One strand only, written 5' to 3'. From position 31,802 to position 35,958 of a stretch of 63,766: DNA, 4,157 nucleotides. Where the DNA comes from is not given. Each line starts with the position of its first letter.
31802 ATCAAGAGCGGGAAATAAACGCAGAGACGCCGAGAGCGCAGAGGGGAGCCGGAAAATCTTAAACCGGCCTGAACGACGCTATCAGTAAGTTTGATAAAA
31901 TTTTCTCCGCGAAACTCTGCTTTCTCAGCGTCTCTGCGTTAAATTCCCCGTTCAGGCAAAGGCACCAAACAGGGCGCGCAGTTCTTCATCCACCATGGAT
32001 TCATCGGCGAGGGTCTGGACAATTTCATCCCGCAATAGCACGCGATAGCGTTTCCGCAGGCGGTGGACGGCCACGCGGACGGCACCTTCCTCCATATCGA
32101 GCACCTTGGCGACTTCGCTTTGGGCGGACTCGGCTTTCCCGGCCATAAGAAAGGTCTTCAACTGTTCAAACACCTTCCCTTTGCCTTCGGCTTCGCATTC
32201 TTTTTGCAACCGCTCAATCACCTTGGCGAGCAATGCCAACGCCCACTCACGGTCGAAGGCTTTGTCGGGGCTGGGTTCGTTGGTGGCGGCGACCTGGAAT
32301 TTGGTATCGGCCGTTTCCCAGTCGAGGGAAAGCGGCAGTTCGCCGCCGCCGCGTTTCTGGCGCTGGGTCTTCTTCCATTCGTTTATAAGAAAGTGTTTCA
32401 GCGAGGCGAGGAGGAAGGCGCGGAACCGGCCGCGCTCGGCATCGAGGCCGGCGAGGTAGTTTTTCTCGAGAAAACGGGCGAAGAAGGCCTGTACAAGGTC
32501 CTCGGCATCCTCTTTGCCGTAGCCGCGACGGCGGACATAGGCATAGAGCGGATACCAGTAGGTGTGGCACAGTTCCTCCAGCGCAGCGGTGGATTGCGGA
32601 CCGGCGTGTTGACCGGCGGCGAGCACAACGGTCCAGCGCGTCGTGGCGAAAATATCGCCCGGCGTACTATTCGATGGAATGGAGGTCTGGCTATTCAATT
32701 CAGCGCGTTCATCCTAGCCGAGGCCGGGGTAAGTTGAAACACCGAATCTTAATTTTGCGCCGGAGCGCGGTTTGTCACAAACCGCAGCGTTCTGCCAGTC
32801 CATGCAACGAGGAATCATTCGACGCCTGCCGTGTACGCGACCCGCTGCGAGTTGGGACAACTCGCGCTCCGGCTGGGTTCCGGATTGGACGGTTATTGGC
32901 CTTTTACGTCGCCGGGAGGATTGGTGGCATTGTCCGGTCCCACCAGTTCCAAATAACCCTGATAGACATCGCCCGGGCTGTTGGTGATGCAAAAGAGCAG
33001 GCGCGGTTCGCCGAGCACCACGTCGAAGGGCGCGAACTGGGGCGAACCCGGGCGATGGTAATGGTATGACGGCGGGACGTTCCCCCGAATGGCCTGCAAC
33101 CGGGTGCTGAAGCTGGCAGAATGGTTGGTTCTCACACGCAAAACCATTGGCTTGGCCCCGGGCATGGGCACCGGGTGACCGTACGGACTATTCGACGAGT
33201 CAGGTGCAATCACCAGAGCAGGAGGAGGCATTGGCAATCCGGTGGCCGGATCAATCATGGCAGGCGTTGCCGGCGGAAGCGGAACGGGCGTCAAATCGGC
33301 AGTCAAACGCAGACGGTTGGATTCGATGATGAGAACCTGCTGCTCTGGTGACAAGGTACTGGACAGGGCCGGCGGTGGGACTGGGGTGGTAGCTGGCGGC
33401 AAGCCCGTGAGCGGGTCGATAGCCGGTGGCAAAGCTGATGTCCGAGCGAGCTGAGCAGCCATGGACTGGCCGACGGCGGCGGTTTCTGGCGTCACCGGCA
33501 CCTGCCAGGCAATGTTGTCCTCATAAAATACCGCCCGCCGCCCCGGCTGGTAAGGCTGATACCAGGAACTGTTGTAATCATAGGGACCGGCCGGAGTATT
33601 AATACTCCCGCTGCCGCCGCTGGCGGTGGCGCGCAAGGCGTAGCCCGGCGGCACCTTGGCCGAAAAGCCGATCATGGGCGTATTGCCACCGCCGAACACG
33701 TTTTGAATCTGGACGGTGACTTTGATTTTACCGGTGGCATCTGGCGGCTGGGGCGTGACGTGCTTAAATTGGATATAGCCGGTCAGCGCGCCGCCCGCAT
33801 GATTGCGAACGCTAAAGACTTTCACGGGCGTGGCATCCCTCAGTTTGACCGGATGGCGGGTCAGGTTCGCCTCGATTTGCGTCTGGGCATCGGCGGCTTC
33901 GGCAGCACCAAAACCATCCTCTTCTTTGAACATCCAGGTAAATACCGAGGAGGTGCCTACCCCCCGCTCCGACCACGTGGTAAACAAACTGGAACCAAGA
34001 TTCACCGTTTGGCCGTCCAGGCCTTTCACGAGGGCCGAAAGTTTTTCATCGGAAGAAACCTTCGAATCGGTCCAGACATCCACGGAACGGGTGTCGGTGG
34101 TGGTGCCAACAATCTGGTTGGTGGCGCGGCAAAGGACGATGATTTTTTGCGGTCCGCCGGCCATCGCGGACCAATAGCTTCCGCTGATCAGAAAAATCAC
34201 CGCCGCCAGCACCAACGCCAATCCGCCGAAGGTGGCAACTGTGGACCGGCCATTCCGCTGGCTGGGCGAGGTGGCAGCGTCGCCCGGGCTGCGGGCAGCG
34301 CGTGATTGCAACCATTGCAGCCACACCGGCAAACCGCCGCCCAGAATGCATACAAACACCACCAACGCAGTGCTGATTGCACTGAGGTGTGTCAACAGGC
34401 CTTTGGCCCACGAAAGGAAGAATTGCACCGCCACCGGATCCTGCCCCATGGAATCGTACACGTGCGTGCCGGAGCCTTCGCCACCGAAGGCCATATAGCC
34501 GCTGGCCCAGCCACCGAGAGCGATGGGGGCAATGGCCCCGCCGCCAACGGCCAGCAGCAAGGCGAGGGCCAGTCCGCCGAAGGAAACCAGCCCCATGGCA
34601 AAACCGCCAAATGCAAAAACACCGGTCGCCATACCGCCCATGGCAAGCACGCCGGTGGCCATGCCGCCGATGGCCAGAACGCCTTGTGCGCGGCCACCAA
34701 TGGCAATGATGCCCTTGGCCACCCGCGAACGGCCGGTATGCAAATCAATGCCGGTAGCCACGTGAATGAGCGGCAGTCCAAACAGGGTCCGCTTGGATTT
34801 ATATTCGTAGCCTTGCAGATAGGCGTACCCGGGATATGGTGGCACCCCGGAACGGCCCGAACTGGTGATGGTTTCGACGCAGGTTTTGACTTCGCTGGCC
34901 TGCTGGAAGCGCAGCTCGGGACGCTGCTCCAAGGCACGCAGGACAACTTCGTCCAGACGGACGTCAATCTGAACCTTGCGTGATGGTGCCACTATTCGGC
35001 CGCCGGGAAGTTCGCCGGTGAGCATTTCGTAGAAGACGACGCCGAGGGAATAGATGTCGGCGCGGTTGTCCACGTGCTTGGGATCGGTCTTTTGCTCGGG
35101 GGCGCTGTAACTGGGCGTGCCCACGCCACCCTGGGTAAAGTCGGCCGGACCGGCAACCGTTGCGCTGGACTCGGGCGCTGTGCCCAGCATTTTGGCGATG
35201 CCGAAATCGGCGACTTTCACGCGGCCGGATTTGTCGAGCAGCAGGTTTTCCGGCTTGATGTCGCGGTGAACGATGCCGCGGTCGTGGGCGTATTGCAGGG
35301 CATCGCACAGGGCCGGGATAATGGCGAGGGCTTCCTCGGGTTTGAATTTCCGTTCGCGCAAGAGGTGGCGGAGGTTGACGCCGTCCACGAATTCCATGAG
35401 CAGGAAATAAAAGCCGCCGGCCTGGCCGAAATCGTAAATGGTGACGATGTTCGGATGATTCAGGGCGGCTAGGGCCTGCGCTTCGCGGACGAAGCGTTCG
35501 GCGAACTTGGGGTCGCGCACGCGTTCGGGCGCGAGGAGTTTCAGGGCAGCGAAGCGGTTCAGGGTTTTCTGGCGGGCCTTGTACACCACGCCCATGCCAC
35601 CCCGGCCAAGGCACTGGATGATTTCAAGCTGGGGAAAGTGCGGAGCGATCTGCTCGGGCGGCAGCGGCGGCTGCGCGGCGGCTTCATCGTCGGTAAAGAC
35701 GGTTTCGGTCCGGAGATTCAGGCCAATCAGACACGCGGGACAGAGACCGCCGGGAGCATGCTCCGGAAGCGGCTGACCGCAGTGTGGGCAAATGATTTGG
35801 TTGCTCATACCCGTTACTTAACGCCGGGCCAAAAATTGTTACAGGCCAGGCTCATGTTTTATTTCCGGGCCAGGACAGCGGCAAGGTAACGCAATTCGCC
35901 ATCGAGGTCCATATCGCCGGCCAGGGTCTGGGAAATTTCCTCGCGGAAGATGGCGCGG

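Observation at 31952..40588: Duplicated ECF-sigma / Hanks-kinase signalling island with a pseudopilin gene wedged inside (STK2 - pseudopilin - sigma2 - STK1 - sigma1)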

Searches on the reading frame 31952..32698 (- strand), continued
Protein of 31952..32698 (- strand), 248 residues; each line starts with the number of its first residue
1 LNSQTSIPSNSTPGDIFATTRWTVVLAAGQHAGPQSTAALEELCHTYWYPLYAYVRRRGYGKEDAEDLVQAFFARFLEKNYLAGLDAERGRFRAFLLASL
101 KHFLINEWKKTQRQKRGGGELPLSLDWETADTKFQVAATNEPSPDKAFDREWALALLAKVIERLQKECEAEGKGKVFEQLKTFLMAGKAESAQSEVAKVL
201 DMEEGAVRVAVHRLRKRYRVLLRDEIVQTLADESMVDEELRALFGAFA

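Call 78: search_protein_families(library=pfam, proteins=[L014:5010-8669:+, L020:7100-9742:+, L005:7116-9722:+, L021:8174-10000:+, L036:3540-6584:+, L066:5809-9999:+, L022:5121-9491:+, L040:5191-8184:+], max_evalue=0.001)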
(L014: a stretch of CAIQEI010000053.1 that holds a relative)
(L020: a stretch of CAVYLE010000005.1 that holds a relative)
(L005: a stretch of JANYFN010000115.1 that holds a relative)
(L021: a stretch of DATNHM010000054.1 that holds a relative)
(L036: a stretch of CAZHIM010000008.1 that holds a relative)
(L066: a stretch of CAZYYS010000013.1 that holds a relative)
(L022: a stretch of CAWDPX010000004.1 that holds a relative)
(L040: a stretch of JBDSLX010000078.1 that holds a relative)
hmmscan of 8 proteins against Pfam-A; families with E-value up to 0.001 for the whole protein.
L014:5010-8669:+ (1219 aa): 0 families

L020:7100-9742:+ (880 aa): 2 families
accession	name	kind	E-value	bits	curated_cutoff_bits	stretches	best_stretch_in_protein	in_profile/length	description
PF13211.12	DUF4019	-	2.9e-38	130.9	26.5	1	774-877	1-104/104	Protein of unknown function (DUF4019)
PF01841.26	Transglut_core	-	2.4e-07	31.4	23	1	440-525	48-107/108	Transglutaminase-like superfamily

L005:7116-9722:+ (868 aa): 0 families

L021:8174-10000:+ (608 aa): 0 families

L036:3540-6584:+ (1014 aa): 13 families
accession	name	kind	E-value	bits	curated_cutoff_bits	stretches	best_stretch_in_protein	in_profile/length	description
PF13432.12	TPR_16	-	2.4e-17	63.5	32.7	2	225-284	2-61/65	Tetratricopeptide repeat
PF07719.23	TPR_2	-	4.8e-17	61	27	0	254-284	1-31/34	Tetratricopeptide repeat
PF14559.12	TPR_19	-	1.2e-15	58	25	2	309-361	12-67/68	Tetratricopeptide repeat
PF00515.34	TPR_1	-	2.2e-13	49.8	27.8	0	254-283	1-30/34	Tetratricopeptide repeat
PF13428.12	TPR_14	-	1.9e-10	40.8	23.5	0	319-361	1-43/44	Tetratricopeptide repeat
PF13181.12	TPR_8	-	6e-10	38.9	25.7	0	254-284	1-31/34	Tetratricopeptide repeat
PF13424.12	TPR_12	-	1.6e-08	35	30.1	0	254-316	3-73/77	Tetratricopeptide repeat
PF13431.12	TPR_17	-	2.4e-08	34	24.4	0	312-339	6-33/34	Tetratricopeptide repeat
PF13176.12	TPR_7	-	4e-07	30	27.9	0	290-314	1-27/36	Tetratricopeptide repeat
PF13414.12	TPR_11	-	3.5e-06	27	26.8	0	232-266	6-40/42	TPR repeat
PF13205.12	Big_5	-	4.5e-06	27.8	23.6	1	907-1010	2-104/105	Bacterial Ig-like domain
PF07721.20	TPR_4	-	0.00011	22.9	27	0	319-343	1-25/26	Tetratricopeptide repeat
PF13374.12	TPR_10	-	0.0004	20.7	27.5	0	325-346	8-29/42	Tetratricopeptide repeat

L066:5809-9999:+ (1396 aa): 3 families
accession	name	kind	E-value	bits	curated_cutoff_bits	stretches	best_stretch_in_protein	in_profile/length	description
PF13211.12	DUF4019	-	2.9e-20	73.1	26.5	1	557-652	3-104/104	Protein of unknown function (DUF4019)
PF02706.20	Wzz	-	1.2e-06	29.1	25.5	1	44-125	12-91/91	Chain length determinant protein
PF13807.11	GNVR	-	2.7e-06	27.6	27.7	1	404-456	24-75/82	G-rich domain on putative tyrosine kinase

L022:5121-9491:+ (1456 aa): 3 families
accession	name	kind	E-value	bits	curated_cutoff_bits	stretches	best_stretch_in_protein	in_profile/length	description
PF13211.12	DUF4019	-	1e-83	276.9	26.5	3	1351-1453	2-104/104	Protein of unknown function (DUF4019)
PF22599.2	SecDF_P1_head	-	1.1e-11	45.1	27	1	956-1032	11-88/114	SecDF, P1 head subdomain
PF01841.26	Transglut_core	-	1.6e-07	32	23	1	606-693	46-107/108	Transglutaminase-like superfamily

L040:5191-8184:+ (997 aa): 1 family
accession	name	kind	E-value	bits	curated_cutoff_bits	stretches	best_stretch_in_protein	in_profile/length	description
PF25275.1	Golvesin_C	-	4.1e-24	85.6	31.6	1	326-457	9-131/132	Golvesin C-terminal domain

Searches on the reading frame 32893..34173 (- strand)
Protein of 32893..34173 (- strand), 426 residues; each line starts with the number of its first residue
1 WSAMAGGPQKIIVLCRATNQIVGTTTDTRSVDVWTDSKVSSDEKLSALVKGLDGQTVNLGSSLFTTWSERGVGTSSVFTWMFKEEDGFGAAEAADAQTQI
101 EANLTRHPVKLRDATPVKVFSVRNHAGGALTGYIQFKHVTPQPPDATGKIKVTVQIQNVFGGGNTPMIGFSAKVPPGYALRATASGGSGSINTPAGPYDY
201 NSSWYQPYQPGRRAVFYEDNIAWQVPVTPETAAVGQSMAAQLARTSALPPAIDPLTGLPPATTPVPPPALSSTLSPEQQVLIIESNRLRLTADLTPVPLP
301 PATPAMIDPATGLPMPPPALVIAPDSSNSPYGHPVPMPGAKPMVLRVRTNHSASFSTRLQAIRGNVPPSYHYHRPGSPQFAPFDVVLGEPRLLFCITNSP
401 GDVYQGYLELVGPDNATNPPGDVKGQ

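Call 79: find_homologous_proteins(query=window:32893-34173:-, max_evalue=0.00001)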
Query window:32893-34173:- (426 aa): 13 proteins with E <= 0.00001 among 8000 candidates.
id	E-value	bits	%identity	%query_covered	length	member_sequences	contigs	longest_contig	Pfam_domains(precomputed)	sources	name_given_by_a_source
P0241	1.1e-82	297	55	54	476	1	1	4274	-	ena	-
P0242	2.3e-75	272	36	48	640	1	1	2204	-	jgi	jgi:hypothetical protein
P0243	1.1e-74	270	41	96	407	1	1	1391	-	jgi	jgi:hypothetical protein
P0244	2.6e-70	256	55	48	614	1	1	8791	-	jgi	-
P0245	7.2e-68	248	50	48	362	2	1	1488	-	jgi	jgi:hypothetical protein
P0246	3.5e-65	239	46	53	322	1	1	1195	-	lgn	-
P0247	3.8e-51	193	49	48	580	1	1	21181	-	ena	-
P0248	5.0e-51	192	42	47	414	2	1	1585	-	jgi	jgi:hypothetical protein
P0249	1.1e-46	178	41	48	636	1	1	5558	-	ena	-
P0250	1.1e-42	165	39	49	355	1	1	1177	-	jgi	jgi:hypothetical protein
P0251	1.3e-41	161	41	42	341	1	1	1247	-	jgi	-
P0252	2.1e-38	151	40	46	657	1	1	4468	PF07714.24,PF00069.32,PF01636.30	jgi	jgi:serine/threonine protein kinase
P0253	1.1e-32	132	38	38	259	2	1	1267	-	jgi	jgi:hypothetical protein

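Call 89: predict_structure(alignment_id=A2)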
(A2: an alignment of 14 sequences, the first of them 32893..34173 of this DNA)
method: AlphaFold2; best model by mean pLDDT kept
length: 426 residues; sequences in the alignment: 14
mean_pLDDT: 70.2   pTM: 0.61
mean pLDDT of the five models: 70.2, 68.7, 67.7, 67.2, 65.0
residues with pLDDT >= 90: 132; 70-90: 111; 50-70: 61; < 50: 122
segments of 3 or more residues with pLDDT < 50: 1-5, 195-197, 245-247, 262-302, 319-372, 417-426
pLDDT, mean of each block of 10 residues (from residue 1): 63 89 77 89 91 89 89 90 90 95 86 94 95 92 72 90 82 88 94 67 88 67 84 55 50 52 43 41 34 38 61 62 30 35 29 33 36 68 94 89 92 61 39
secondary structure, 60 per line:
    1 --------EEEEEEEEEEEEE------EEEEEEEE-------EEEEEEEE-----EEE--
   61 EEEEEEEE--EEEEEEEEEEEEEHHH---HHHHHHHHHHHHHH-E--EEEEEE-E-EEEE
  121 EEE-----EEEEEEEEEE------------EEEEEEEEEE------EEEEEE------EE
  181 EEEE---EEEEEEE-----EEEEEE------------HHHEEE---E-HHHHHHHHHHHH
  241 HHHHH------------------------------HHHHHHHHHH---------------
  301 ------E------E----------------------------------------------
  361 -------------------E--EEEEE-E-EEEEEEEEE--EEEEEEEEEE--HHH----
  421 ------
elements in order: E9-21 E28-35 E43-50 E56-58 E61-68 E71-83 H90-103 E108-113 E117-123 E129-138 E151-160 E167-172 E179-184 E188-194 E200-205 E221-223 H229-245 H276-285 E383-387 E391-399 E402-411

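Call 91: fold_search(model_id=the predicted structure, library=pdb)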
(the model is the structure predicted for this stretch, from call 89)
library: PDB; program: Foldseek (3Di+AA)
matches with E <= 10: 1736; with E <= 0.001: 0
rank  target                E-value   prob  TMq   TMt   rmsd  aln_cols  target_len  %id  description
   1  9lof_B                4.0e-03  0.44  0.12  0.19  18.3       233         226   10  Cryo-EM structure of SFTSV Gn in complex with ZS01S-336 (released 2026-01-28)
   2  8xk5_N                1.3e-02  0.30  0.12  0.19  17.9       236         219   11  SNB1G11 Fab bound to SFTSV glycoprotein Gn (released 2024-07-10)
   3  7sx7_B                1.4e-02  0.33  0.13  0.20  19.5       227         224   10  Crystal structure of broadly neutralizing antibody N49P9.3-FR3-3 Fab in complex with HIV-1 Clade A/E strain 93TH057 gp (released 2022-11-30)
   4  5esv_A                1.7e-02  0.25  0.11  0.17  18.6       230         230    9  Crystal Structure of Broadly Neutralizing Antibody CH03, Isolated from Donor CH0219, in Complex with Scaffolded Trimer (released 2015-12-16)
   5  5wob_M                3.1e-02  0.16  0.11  0.18  18.0       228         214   12  Crystal Structure Analysis of Fab1-Bound Human Insulin Degrading Enzyme (IDE) in Complex with Insulin (released 2018-04-18)
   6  6nmr_J                3.1e-02  0.16  0.10  0.17  18.6       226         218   10  Blocking Fab 119 anti-SIRP-alpha antibody in complex with SIRP-alpha Variant 1 (released 2019-08-07)
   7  8vh1_C                3.6e-02  0.18  0.11  0.19  18.2       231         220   11  CH235.12 Fab bound to the HIV-1 CH505.M5 SOSIP (released 2024-10-02)
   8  8fan_E                3.6e-02  0.16  0.10  0.17  18.4       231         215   11  Crystal structure of Ky15.1 Fab in complex with circumsporozoite protein KQPA peptide (released 2023-11-01)
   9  5x8l_J                3.8e-02  0.15  0.11  0.18  17.8       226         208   11  PD-L1 in complex with atezolizumab (released 2017-08-16)
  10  1hin_H                3.8e-02  0.14  0.10  0.16  17.1       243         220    8  STRUCTURAL EVIDENCE FOR INDUCED FIT AS A MECHANISM FOR ANTIBODY-ANTIGEN RECOGNITION (released 1994-01-31)
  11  6p3r_C                4.0e-02  0.18  0.12  0.19  17.4       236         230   11  crystal structure of human Fab H5.31 in complex with influenza A H5N1 Vietnam hemagglutinin head domain (released 2020-05-27)
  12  8fan_A                4.0e-02  0.16  0.10  0.18  18.4       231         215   10  Crystal structure of Ky15.1 Fab in complex with circumsporozoite protein KQPA peptide (released 2023-11-01)
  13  5f96_H                4.2e-02  0.21  0.12  0.20  18.7       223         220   10  Crystal structure of broadly neutralizing VH1-46 germline-derived CD4-binding site-directed antibody CH235.12 in compl (released 2016-03-09)
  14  8gpk_A                4.5e-02  0.15  0.11  0.18  17.6       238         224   10  Crystal structure of human anti-HIV-1 broadly neutralizing antibody F6 Fab (released 2023-08-09)
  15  8dzw_H                4.5e-02  0.15  0.11  0.17  18.4       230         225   11  RSV F trimer bound to RSV-199 Fab (released 2023-08-16)
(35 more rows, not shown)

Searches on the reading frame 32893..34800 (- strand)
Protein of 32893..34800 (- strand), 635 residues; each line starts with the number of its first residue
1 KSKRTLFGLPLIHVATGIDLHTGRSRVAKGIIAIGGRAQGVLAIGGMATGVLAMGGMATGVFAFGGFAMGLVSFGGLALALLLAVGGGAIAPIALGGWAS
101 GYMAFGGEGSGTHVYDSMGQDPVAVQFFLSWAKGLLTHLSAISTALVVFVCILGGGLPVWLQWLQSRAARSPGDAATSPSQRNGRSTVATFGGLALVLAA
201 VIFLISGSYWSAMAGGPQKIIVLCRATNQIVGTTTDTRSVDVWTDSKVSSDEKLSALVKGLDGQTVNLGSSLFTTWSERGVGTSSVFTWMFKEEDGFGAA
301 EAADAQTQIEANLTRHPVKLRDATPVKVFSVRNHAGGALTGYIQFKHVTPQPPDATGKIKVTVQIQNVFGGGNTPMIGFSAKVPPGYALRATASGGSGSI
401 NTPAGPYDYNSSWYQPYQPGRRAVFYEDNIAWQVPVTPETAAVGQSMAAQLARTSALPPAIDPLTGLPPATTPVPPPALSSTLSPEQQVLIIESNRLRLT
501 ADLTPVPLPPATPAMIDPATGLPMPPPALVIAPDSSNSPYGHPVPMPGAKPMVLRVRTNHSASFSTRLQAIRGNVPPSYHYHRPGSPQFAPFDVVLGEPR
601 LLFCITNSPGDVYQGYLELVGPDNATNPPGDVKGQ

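Call 50: search_protein_families(library=pfam, proteins=[window:32893-34800:-], max_evalue=1)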
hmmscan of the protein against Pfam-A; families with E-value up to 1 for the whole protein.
window:32893-34800:- (635 aa): 0 families

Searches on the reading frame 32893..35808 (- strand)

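Call 3: search_protein_families(library=pfam, proteins=[window:32893-35808:-], max_evalue=0.01)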
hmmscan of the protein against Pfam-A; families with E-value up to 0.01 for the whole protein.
window:32893-35808:- (971 aa): 5 families
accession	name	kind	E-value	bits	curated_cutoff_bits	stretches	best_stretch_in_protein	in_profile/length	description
PF00069.31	Pkinase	-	1.6e-50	172.4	31.7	1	62-270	2-198/263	Protein kinase domain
PF07714.23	PK_Tyr_Ser-Thr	-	1.6e-30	106.8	23.1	1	62-269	2-205/258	Protein tyrosine and serine/threonine kinase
PF01636.29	APH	-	2.4e-08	34.5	23.2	1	154-203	142-195/239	Phosphotransferase enzyme family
PF03109.22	ABC1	-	1.2e-05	25.1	22.9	1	133-209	142-218/244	ABC1 atypical kinase-like domain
PF14531.12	Kinase-like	-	4.3e-05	23.4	25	1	171-272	158-254/289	Kinase-like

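Call 4: search_protein_families(library=ncbifam, proteins=[window:32893-35808:-], max_evalue=0.01)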
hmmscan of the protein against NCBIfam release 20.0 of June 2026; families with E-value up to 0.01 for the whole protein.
window:32893-35808:- (971 aa): 22 families
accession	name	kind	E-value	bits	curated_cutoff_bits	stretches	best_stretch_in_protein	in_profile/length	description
NF033483.0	PknB_PASTA_kin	equivalog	3.1e-81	274.1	450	1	62-319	10-273/563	Stk1 family PASTA domain-containing Ser/Thr kinase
NF047741.1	antiphage_MADS6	equivalog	1.2e-48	166.1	460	2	158-318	299-464/612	methylation-associated defense system protein kinase MAD6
NF052427.1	StpK7MSMEG_1200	equivalog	2.2e-48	165.1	900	1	58-312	6-266/601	serine/threonine protein kinase StpK7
NF009651.0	PRK13184.1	equivalog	3e-37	128.1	839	1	61-311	4-287/932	serine/threonine-protein kinase PknD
TIGR03903.1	TOMM_kin_cyc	equivalog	6.2e-36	123.7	705.75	1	87-266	6-186/1267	TOMM system kinase/cyclase fusion protein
NF053615.1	SerThrKinAfsKStmc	equivalog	2.9e-23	82.5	1300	1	61-267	15-211/809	protein serine/threonine kinase AfsK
NF038150.1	lanthi_synth_IV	equivalog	2.3e-22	79.2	650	1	104-273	237-400/851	class IV lanthionine synthetase LanL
NF033442.0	BREX_PglW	equivalog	2.6e-20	71.8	990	1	102-271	253-430/1391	BREX system serine/threonine kinase PglW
NF038151.1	lanthi_synth_III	equivalog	4.5e-14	51.8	575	1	103-263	267-423/833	class III lanthionine synthetase LanKC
NF043056.1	T4SS_LegK1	equivalog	1.3e-12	47.2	550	1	105-260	124-281/516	Dot/Icm T4SS effector kinase LegK1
NF058632.1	SerThrKinPrkT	equivalog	3.8e-08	32.7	280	1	61-206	23-166/322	serine/threonine protein kinase PrkT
NF011463.0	PRK14879.1-4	equivalog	5e-08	32.6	188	1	64-207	20-162/237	Kae1-associated kinase Bud32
NF011464.0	PRK14879.1-7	equivalog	2.2e-07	30.8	246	1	103-207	50-151/221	Kae1-associated kinase Bud32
TIGR03724.2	arch_bud32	equivalog_domain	2.9e-07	30.2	125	1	103-208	37-134/193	KEOPS complex kinase/ATPase Bud32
NF007174.0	PRK09605.1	equivalog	3.1e-05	22.7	447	1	103-208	380-476/535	bifunctional N(6)-L-threonylcarbamoyladenine synthase/serine/threonine protein kinase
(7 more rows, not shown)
